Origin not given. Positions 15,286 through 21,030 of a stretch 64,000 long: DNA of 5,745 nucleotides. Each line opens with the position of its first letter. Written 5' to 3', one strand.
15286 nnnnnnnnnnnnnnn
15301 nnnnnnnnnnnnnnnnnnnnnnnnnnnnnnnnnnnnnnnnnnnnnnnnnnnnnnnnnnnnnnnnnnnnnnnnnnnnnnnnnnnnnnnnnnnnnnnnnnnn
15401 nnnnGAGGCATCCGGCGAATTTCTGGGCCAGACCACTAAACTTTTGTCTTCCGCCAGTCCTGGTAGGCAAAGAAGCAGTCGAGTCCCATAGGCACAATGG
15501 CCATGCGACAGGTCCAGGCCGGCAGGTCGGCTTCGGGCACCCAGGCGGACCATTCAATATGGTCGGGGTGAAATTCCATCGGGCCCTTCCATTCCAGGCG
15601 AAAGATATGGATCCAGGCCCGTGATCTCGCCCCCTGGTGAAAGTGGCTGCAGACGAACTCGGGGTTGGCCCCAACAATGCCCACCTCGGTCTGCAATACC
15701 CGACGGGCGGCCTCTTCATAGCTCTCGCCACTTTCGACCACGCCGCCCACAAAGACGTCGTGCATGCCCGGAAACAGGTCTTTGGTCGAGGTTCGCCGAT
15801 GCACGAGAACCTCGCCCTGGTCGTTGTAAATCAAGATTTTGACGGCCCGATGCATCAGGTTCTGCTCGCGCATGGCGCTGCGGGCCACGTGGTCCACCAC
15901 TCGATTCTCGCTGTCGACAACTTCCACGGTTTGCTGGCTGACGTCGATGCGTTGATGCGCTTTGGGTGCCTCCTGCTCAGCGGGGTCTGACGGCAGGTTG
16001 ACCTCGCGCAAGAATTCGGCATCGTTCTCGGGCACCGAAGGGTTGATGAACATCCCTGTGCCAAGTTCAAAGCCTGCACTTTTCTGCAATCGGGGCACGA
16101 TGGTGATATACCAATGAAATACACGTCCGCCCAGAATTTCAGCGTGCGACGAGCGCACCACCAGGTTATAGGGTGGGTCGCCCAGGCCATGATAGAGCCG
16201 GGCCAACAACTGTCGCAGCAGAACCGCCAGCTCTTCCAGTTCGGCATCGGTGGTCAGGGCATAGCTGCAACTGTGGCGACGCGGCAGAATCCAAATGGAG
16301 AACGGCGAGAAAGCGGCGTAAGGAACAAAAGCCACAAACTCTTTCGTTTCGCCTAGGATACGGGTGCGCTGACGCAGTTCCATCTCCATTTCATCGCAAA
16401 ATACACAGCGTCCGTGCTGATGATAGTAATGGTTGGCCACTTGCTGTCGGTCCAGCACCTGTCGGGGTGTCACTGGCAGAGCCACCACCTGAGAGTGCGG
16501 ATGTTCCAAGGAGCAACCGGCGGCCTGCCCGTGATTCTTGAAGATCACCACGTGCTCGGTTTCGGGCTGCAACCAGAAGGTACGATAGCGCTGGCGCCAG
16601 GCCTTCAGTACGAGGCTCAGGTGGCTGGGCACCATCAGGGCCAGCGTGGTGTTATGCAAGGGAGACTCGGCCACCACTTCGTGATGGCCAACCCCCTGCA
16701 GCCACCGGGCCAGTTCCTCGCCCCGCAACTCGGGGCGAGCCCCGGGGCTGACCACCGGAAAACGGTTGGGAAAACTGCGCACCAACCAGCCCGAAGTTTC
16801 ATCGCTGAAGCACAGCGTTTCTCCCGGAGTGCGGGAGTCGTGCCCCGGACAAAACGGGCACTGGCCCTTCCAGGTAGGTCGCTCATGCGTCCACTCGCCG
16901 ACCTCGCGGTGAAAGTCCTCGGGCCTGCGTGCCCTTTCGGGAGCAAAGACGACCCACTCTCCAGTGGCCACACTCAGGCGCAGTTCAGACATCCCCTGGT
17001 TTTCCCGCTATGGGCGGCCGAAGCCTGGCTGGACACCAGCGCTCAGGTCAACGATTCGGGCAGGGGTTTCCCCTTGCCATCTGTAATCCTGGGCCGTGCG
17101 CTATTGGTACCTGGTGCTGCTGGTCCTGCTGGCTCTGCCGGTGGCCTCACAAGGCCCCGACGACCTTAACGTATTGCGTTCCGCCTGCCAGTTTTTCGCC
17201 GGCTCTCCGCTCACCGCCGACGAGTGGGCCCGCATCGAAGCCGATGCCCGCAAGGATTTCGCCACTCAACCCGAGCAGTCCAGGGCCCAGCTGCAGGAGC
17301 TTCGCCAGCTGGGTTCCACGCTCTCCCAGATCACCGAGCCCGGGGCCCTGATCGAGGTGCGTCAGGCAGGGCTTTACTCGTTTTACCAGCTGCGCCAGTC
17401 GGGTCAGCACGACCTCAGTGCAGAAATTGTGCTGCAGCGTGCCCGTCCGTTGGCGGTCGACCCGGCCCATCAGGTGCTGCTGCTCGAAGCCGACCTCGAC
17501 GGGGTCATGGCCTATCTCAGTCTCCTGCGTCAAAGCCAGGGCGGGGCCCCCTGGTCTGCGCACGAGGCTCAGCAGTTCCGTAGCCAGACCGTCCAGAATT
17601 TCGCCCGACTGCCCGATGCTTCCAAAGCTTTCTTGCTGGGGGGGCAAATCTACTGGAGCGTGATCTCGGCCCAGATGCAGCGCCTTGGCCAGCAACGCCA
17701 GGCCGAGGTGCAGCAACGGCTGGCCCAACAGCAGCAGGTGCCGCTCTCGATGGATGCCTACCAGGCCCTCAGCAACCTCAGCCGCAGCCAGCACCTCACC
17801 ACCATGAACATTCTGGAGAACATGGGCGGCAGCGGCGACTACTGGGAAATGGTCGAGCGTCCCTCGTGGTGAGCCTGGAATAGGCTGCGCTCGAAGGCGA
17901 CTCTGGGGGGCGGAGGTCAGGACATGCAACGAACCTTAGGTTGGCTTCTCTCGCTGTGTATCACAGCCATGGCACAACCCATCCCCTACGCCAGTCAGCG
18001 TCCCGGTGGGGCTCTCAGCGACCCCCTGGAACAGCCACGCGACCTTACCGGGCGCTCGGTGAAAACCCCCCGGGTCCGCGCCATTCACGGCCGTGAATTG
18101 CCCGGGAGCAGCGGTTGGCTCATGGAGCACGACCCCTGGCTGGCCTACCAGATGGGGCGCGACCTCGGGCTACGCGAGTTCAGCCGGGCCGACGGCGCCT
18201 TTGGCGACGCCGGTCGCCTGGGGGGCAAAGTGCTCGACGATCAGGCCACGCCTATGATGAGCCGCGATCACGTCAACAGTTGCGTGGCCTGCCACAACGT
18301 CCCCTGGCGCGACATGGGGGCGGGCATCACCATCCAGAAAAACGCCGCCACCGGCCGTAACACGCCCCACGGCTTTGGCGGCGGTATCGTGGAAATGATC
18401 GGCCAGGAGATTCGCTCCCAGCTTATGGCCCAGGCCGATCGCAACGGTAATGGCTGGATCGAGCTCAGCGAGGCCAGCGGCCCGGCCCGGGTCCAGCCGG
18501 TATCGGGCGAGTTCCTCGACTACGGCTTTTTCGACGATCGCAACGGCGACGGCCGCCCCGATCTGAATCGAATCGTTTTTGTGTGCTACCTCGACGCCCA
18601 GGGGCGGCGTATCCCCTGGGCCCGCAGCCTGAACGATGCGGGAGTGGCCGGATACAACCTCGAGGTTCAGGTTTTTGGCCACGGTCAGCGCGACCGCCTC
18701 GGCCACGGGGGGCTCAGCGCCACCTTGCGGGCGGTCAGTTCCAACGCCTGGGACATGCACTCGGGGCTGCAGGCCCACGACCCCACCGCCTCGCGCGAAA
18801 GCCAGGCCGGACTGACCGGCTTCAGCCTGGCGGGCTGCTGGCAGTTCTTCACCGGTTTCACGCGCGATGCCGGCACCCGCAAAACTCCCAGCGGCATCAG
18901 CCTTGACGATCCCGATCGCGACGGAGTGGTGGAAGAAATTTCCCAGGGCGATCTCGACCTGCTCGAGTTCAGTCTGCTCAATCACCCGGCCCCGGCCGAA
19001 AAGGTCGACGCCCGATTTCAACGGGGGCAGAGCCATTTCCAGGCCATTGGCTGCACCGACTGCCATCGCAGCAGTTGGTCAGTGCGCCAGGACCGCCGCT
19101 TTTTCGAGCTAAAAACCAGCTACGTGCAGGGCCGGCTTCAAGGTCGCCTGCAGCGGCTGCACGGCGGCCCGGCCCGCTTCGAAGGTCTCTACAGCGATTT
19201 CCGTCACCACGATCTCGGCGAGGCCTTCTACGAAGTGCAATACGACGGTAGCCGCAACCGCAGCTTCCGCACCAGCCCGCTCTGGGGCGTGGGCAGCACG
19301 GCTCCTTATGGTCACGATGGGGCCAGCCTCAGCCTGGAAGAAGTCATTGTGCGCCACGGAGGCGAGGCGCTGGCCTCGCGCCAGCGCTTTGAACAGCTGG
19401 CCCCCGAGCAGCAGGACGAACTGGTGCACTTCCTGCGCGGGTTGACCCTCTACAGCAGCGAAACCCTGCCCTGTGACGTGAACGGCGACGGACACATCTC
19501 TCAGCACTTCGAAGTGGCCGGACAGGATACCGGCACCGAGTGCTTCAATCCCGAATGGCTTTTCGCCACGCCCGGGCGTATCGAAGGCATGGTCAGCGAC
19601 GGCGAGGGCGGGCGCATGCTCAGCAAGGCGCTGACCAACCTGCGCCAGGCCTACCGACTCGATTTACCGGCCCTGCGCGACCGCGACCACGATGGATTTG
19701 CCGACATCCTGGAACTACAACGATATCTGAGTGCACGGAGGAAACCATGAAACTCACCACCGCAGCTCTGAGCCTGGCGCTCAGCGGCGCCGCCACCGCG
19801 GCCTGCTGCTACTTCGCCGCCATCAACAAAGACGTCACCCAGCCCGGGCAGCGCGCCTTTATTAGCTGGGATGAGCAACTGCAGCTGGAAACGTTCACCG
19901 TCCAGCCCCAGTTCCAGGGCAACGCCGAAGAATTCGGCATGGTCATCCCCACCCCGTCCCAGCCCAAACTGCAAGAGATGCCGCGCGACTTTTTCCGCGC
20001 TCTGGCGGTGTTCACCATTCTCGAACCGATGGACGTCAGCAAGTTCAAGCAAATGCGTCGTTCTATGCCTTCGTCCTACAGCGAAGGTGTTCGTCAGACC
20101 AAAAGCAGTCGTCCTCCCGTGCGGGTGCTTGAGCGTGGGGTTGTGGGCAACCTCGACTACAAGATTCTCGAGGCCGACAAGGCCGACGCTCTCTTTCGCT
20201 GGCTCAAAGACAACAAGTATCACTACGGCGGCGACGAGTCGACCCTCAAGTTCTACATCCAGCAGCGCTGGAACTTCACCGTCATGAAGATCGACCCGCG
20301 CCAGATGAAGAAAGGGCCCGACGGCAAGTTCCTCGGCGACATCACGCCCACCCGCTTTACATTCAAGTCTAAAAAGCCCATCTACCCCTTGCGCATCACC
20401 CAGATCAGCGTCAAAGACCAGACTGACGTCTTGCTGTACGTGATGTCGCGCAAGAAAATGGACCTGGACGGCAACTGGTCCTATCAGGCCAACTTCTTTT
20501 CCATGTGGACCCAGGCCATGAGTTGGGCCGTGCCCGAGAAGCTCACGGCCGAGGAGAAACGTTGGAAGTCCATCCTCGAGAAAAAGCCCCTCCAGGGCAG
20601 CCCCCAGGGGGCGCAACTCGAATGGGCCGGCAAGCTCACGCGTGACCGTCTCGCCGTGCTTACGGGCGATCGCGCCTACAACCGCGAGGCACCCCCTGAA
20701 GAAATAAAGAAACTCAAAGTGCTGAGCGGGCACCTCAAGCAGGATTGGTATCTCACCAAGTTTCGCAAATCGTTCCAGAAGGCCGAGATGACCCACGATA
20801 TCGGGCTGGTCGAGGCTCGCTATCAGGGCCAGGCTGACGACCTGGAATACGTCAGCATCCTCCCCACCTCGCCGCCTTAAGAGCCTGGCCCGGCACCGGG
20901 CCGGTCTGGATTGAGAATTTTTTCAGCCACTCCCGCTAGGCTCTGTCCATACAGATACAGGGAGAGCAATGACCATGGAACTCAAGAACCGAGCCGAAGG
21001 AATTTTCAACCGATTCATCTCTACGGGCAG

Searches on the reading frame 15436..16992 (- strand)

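Call 90: search_protein_families(library=pfam, proteins=[window:15436-16992:-], max_evalue=0.01)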
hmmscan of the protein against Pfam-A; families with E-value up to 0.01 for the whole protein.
window:15436-16992:- (518 aa): 8 families
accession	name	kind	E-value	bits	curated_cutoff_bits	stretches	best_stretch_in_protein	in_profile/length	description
PF01087.27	GalP_UDP_transf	-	2.3e-18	67.7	22.1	1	3-176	13-184/184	Galactose-1-phosphate uridyl transferase, N-terminal domain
PF00293.34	NUDIX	-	7.5e-18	65.3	21.1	1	381-490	3-118/134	NUDIX domain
PF02744.22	GalP_UDP_tr_C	-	6.9e-11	42.6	29.2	1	186-265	5-84/165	Galactose-1-phosphate uridyl transferase, C-terminal domain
PF16268.10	DUF4921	-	2.5e-05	23.8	28.5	1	141-323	217-388/425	Domain of unknown function (DUF4921)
PF16285.10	DUF4931_N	-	7.4e-05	23.3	24.1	1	123-172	72-121/124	Domain of unknown function (DUF4931) N-terminal domain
PF14815.12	NUDIX_4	-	0.0017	18.5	35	1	387-453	4-70/113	NUDIX domain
PF19327.4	Ap4A_phos_N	-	0.003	17.5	23.1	1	147-177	135-165/177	Ap4A phosphorylase N-terminal domain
PF01230.28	HIT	-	0.0097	17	21.5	0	209-280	5-76/98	HIT domain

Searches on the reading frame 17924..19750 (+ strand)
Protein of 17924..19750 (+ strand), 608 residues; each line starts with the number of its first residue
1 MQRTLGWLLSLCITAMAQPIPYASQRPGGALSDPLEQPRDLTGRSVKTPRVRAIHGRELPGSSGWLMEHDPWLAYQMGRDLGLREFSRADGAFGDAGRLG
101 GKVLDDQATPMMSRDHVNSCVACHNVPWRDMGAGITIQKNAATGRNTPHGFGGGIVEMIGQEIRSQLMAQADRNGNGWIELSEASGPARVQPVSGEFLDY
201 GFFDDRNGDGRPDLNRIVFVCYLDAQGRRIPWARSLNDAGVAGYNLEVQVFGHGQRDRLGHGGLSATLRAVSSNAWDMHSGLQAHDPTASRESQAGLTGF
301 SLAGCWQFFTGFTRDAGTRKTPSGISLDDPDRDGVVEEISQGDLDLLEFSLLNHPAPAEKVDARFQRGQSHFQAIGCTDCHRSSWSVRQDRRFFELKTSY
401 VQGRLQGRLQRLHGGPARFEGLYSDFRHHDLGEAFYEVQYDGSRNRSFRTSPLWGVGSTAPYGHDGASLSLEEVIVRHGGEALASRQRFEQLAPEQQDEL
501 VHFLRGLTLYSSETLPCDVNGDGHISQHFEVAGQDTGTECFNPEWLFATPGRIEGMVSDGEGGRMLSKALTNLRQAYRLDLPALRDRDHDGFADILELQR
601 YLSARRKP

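Call 90: search_protein_families(library=pfam, proteins=[window:17924-19750:+], max_evalue=0.01)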
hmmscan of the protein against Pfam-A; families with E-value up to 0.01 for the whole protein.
window:17924-19750:+ (608 aa): 3 families
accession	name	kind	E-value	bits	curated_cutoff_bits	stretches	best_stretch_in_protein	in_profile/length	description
PF06537.16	DHOR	-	9.6e-16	57.7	22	1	333-507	330-499/499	Di-haem oxidoreductase, putative peroxidase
PF13405.12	EF-hand_6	-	0.0018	18.3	25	0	586-603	10-27/30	EF-hand domain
PF14522.11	Cytochrome_C7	-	0.0072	16.6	24.8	0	369-388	6-27/67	Cytochrome c7 and related cytochrome c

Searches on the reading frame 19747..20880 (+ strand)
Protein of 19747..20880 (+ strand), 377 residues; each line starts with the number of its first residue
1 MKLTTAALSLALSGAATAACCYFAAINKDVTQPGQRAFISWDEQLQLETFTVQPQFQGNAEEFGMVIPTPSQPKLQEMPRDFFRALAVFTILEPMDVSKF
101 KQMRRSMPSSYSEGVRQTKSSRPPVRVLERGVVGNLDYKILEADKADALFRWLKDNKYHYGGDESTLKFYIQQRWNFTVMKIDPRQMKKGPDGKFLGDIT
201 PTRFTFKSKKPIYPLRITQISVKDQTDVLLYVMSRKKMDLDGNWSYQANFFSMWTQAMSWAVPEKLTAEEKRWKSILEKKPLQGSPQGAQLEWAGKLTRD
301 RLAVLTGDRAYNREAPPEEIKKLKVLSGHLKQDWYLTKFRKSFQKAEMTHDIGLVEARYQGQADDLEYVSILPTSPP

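Call 90: search_protein_families(library=pfam, proteins=[window:19747-20880:+], max_evalue=0.01)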
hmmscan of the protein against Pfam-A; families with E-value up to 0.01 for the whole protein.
window:19747-20880:+ (377 aa): 1 family
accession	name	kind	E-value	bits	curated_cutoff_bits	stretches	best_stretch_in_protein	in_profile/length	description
PF10092.14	DUF2330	-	4.6e-33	115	24.7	1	16-262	3-242/279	Uncharacterized protein conserved in bacteria (DUF2330)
